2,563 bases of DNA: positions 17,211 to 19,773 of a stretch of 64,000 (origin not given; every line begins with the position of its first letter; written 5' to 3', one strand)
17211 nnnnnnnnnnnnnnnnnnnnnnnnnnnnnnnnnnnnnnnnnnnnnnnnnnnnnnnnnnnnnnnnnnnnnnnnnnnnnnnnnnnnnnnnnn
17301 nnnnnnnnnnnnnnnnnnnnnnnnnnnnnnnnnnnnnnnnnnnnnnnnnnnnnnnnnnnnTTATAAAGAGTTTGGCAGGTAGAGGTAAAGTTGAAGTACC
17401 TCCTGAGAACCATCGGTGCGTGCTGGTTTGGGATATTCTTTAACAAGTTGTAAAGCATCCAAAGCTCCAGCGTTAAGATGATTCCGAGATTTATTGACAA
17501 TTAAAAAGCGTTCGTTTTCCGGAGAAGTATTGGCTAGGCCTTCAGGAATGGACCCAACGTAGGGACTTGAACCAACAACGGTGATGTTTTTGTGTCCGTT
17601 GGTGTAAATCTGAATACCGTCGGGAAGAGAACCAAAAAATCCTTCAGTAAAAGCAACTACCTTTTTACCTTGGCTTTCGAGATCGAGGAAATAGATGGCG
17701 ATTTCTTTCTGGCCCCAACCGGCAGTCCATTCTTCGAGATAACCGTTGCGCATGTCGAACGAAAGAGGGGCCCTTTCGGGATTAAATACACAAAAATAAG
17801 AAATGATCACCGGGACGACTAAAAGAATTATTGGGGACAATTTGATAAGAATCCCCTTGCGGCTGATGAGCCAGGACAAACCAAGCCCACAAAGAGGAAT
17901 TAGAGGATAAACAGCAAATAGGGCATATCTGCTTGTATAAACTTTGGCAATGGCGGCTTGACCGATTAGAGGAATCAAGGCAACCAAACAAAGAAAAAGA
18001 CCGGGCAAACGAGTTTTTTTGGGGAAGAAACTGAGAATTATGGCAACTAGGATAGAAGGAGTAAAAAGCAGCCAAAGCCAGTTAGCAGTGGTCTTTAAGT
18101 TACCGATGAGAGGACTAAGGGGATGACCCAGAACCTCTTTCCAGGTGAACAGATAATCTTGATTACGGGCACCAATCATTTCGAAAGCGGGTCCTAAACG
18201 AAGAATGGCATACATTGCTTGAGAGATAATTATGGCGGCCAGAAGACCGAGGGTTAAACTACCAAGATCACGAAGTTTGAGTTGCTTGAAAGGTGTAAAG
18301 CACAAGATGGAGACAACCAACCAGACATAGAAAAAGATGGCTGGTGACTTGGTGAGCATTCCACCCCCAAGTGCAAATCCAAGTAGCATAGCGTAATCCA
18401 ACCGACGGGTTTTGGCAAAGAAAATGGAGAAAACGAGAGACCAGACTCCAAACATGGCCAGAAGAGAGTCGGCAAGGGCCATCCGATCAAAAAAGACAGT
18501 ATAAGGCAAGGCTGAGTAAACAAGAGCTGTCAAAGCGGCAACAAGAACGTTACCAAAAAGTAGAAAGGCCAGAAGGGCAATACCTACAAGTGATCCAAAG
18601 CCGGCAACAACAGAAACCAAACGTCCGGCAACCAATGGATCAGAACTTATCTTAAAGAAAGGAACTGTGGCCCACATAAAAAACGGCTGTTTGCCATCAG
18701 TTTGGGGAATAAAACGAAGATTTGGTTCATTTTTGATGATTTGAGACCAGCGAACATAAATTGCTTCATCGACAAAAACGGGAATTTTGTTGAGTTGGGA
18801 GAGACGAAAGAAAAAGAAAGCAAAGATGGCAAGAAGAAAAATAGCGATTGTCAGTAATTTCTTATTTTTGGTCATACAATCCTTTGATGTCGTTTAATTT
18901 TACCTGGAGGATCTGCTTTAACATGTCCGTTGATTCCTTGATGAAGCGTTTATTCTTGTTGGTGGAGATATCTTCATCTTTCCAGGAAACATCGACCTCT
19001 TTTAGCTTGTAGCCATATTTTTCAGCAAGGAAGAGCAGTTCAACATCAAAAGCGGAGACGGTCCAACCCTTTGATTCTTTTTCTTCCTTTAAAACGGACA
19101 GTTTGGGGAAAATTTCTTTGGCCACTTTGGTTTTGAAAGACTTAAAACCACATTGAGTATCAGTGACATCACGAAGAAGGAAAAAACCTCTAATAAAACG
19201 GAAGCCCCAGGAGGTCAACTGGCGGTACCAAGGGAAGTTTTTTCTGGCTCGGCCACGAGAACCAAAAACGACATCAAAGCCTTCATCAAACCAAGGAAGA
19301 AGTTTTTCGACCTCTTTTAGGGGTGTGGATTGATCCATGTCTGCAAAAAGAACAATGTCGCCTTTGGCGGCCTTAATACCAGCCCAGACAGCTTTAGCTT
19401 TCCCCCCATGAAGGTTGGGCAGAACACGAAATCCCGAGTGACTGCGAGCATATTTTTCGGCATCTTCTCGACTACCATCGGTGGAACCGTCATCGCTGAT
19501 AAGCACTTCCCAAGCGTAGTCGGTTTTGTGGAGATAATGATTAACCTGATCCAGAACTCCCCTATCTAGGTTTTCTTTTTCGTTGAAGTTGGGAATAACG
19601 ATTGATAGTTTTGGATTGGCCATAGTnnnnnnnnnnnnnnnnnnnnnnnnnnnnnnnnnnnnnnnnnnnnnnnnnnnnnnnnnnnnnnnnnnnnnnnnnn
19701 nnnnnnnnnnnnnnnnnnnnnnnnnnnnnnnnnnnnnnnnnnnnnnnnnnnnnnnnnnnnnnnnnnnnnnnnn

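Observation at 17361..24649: Three tandem 'donor synthase + GT-C' modules, one GtrABC-like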

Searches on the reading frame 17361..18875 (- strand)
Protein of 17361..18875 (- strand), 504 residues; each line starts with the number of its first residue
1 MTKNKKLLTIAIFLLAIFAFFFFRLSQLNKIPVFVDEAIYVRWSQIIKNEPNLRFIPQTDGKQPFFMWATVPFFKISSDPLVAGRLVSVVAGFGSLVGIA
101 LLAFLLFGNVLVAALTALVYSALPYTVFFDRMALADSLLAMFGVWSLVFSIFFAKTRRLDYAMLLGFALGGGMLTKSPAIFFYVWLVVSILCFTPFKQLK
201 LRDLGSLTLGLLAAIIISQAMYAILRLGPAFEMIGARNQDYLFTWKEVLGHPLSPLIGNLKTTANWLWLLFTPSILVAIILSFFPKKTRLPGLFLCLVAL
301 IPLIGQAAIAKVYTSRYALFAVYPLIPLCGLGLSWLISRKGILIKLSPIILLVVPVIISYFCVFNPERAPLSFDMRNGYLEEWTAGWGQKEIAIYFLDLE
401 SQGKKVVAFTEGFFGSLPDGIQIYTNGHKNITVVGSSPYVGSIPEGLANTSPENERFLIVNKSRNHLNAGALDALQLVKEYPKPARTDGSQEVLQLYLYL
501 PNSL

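Call 3: search_protein_families(library=pfam, proteins=[window:17361-18875:-], max_evalue=0.01)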
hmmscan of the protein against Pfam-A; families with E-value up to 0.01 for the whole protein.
window:17361-18875:- (504 aa): 2 families
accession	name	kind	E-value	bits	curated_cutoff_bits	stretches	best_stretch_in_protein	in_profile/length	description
PF13231.12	PMT_2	-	2.6e-13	50.9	26.1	1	64-218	4-155/160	Dolichyl-phosphate-mannose-protein mannosyltransferase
PF02366.24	PMT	-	4.4e-06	26.9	22.7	1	61-198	61-204/245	Dolichyl-phosphate-mannose-protein mannosyltransferase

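Call 4: search_protein_families(library=ncbifam, proteins=[window:17361-18875:-], max_evalue=0.01)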
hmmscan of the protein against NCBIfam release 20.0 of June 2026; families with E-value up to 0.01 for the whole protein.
window:17361-18875:- (504 aa): 1 family
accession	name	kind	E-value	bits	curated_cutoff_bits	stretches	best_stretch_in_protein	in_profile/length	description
TIGR03663.1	TIGR03663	subfamily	5.9e-09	35.4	126.25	1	11-203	3-192/435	flippase activity-associated protein Agl23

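Call 14: search_solved_structures(query=window:17361-18875:-, max_evalue=1, show_alignments=1)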
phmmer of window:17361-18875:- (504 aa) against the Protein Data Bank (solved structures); distinct sequences matched with E-value up to 1: 0.

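Call 43: find_homologous_proteins(query=window:17361-18875:-, max_evalue=0.001)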
Query window:17361-18875:- (504 aa): 1190 proteins with E <= 0.001 among 8000 candidates; the best 120 are listed.
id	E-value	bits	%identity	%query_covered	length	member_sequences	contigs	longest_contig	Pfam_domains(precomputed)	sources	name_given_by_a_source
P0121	0.0e+0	1111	100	100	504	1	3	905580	PF02366.25,PF13231.13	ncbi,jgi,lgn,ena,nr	ncbi:MAG TPA: glycosyltransferase family 39 protein [Candidatus Woesebacteria bacterium]|nr:glycosyl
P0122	2.6e-253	860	75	100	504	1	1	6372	PF02366.25,PF13231.13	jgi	jgi:hypothetical protein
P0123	7.3e-246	835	74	100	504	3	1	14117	PF02366.25,PF13231.13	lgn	-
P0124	2.7e-244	830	71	100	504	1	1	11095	PF02366.25,PF13231.13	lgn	-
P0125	2.8e-244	830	71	100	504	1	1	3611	PF02366.25,PF13231.13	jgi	jgi:4-amino-4-deoxy-L-arabinose transferase-like glycosyltransferase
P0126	4.7e-244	829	73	100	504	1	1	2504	PF02366.25,PF13231.13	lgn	-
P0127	6.0e-243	825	70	100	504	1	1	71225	PF02366.25,PF13231.13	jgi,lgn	-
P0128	2.9e-242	823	72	100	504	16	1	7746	PF02366.25,PF13231.13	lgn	-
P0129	9.1e-242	821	71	100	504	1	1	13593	PF02366.25,PF13231.13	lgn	-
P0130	1.4e-241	821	71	99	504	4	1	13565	PF02366.25,PF13231.13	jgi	-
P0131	2.3e-241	820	71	100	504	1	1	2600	PF02366.25,PF13231.13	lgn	-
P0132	1.2e-240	818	71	100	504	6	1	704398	PF02366.25,PF13231.13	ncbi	ncbi:MAG: glycosyltransferase family 39 protein [Microgenomates group bacterium]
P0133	9.7e-240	815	71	100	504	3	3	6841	PF02366.25,PF13231.13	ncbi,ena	-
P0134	2.4e-239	813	71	98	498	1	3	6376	PF02366.25,PF13231.13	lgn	-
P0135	1.5e-238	811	71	100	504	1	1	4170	PF02366.25,PF13231.13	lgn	-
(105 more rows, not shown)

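Call 60: predict_structure(alignment_id=A2)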
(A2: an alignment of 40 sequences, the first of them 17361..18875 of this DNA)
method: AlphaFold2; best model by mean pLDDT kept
length: 504 residues; sequences in the alignment: 40
mean_pLDDT: 89.7   pTM: 0.90
mean pLDDT of the five models: 89.7, 88.1, 86.4, 86.2, 85.8
residues with pLDDT >= 90: 338; 70-90: 128; 50-70: 30; < 50: 8
segments of 3 or more residues with pLDDT < 50: 55-57
pLDDT, mean of each block of 10 residues (from residue 1): 73 97 94 82 85 54 77 92 95 98 97 98 96 91 98 96 97 87 97 93 94 96 68 62 84 88 93 95 95 98 92 86 97 94 91 96 93 88 81 96 96 78 91 90 92 95 92 93 89 94 62
secondary structure, 60 per line:
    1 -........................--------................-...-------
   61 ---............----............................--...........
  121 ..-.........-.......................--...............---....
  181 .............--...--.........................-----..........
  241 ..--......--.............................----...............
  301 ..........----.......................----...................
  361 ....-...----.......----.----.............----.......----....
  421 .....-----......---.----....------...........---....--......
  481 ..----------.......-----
elements in order: H2-25 H35-49 H64-75 H80-107 H110-122 H124-132 H134-156 H159-173 H177-193 H201-225 H231-241 H245-250 H253-281 H286-309 H315-337 H342-364 H373-379 H389-401 E406-412 H417-425 E431-436 H445-448 E455-461 H469-472 E475-482 E493-499

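Call 66: search_solved_structures(query=A2, max_evalue=1)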
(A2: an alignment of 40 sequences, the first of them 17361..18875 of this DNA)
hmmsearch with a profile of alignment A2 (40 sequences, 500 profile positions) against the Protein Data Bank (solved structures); distinct sequences matched with E-value up to 1: 1.
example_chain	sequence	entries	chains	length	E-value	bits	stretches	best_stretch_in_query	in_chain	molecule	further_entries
9wxr_A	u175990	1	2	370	0.65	11.9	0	81-184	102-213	Rhodopsin,Chemotaxis protein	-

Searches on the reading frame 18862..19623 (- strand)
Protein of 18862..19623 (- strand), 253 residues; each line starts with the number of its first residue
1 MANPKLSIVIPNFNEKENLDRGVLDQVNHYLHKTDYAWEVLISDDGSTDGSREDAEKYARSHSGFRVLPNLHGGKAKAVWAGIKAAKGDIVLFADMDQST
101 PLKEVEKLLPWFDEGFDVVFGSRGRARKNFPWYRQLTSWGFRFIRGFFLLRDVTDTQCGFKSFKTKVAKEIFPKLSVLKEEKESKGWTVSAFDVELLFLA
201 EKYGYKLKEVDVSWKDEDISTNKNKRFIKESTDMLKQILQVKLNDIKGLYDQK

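Call 3: search_protein_families(library=pfam, proteins=[window:18862-19623:-], max_evalue=0.01)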
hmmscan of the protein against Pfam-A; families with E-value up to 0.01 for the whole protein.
window:18862-19623:- (253 aa): 4 families
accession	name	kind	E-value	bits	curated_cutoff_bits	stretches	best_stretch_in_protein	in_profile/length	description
PF00535.33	Glycos_transf_2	-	9.2e-30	104.2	23.3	1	7-172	1-168/168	Glycosyl transferase family 2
PF13641.12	Glyco_tranf_2_3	-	3.5e-06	27.6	27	1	4-119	1-119/230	Glycosyltransferase like family 2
PF10111.15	Glyco_tranf_2_2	-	0.00012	22.1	27.3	1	7-109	1-103/276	Glycosyltransferase like family 2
PF22177.2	PBP1_XylR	-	0.0027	18.4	27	1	13-48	6-41/98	XylR N-terminal domain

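Call 4: search_protein_families(library=ncbifam, proteins=[window:18862-19623:-], max_evalue=0.01)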
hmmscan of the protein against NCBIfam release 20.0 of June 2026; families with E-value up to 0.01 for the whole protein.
window:18862-19623:- (253 aa): 17 families
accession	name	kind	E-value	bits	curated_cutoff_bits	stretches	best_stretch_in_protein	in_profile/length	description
NF007986.1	PRK10714.1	equivalog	4.4e-16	58.8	529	1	5-141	7-142/316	undecaprenyl-phosphate 4-deoxy-4-formamido-L-arabinose transferase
NF007482.0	PRK10073.1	equivalog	5.9e-15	55.1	423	1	3-108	5-106/334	glycosyltransferase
NF047588.1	GlcsyltransPgfSStrep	equivalog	1e-14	54.5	500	1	5-129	2-127/308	glycosyltransferase PgfS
NF041875.1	EPS_EpsD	equivalog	1.2e-12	47.9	370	1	6-117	1-109/325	exopolysaccharide biosynthesis glycosyltransferase EpsD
NF010496.0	PRK13915.1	equivalog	2.8e-12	46.4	262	1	5-101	32-130/307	glucosyl-3-phosphoglycerate synthase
NF041391.1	DPhHxTase_Halo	equivalog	4.6e-12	45.4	375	1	13-221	4-190/213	dolichyl-phosphate hexose transferase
TIGR03937.1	PgaC_IcaA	equivalog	4.9e-11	42.2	422.3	1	3-97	44-135/407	poly-beta-1,6-N-acetyl-D-glucosamine synthase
TIGR04283.1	glyco_like_mftF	equivalog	8.1e-11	41.9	182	1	6-112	1-97/221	TIGR04283 family arsenosugar biosynthesis glycosyltransferase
TIGR04182.1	glyco_TIGR04182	equivalog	6.9e-10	38.8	325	1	6-172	2-160/293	S-layer glycoprotein N-glycosyltransferase AglJ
NF047683.1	TeichurnBiosyTuaG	equivalog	8.2e-10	38.7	400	1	3-109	5-108/252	teichuronic acid biosynthesis protein TuaG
NF038302.1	EPS_HpsE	equivalog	1.8e-09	37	300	1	5-99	2-98/307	hormogonium polysaccharide biosynthesis glycosyltransferase HpsE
NF050050.1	ProtGlycPglI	equivalog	8.4e-08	31.9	500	1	4-121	2-117/306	GalNAc(5)-diNAcBac-PP-undecaprenol beta-1,3-glucosyltransferase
TIGR03965.1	mycofact_glyco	equivalog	6.2e-07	28.6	280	1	4-114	74-181/467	mycofactocin biosynthesis glycosyltransferase MftF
NF053739.1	GlytfEpsEBac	equivalog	1.1e-06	27.9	450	1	4-113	1-108/265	glycosyltransferase EpsE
TIGR04242.1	nodulat_NodC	equivalog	2.4e-05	23.5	550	1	3-108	47-152/395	chitooligosaccharide synthase NodC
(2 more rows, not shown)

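Call 13: search_solved_structures(query=window:18862-19623:-, max_evalue=0.001)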
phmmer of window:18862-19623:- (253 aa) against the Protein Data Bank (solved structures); distinct sequences matched with E-value up to 0.001: 27.
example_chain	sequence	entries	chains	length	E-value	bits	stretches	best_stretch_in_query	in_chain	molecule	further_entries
5mlz_A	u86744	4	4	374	1.3e-16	64.1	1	4-169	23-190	Dolichol monophosphate mannose synthase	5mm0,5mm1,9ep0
9bhc_C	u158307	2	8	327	2.6e-15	59.9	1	5-124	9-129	Undecaprenyl-phosphate 4-deoxy-4-formamido-L-arabinose transferase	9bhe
8vxh_A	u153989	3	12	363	3.2e-15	59.6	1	5-124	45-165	Undecaprenyl-phosphate 4-deoxy-4-formamido-L-arabinose transferase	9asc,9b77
9hwj_A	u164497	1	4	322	1.1e-13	54.5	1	5-139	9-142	Undecaprenyl-phosphate 4-deoxy-4-formamido-L-arabinose transferase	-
5ekp_C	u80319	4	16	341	2.9e-12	49.9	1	4-149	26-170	Uncharacterized glycosyltransferase sll0501 | Glycosyltransferase sll0501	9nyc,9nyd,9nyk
5eke_A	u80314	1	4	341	2.9e-12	49.9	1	4-149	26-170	Uncharacterized glycosyltransferase sll0501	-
9nye_A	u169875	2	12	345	3e-12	49.8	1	4-149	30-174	Glycosyltransferase sll0501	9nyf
5hea_A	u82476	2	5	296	2e-07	34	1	6-118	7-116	Putative glycosyltransferase (GalT1)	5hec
6h1j_A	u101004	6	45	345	2.4e-07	33.7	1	4-203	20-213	Probable ss-1,3-N-acetylglucosaminyltransferase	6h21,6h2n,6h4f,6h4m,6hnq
3ckj_A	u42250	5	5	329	1.7e-06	31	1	4-102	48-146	Putative uncharacterized protein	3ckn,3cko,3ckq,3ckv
4y6n_A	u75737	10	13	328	1.8e-06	30.9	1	4-102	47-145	Glucosyl-3-phosphoglycerate synthase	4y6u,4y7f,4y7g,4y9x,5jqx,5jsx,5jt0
3e25_A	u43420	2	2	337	1.9e-06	30.8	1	4-102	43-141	Putative uncharacterized protein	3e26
4ddz_A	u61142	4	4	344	2e-06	30.7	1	4-102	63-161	GLUCOSYL-3-PHOSPHOGLYCERATE SYNTHASE (GpgS) | Glucosyl-3-phosphoglycerate synthase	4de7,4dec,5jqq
2z87_A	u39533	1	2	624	5.2e-06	29.4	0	6-99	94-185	Chondroitin synthase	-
2z86_A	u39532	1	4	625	5.2e-06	29.4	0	6-99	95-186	Chondroitin synthase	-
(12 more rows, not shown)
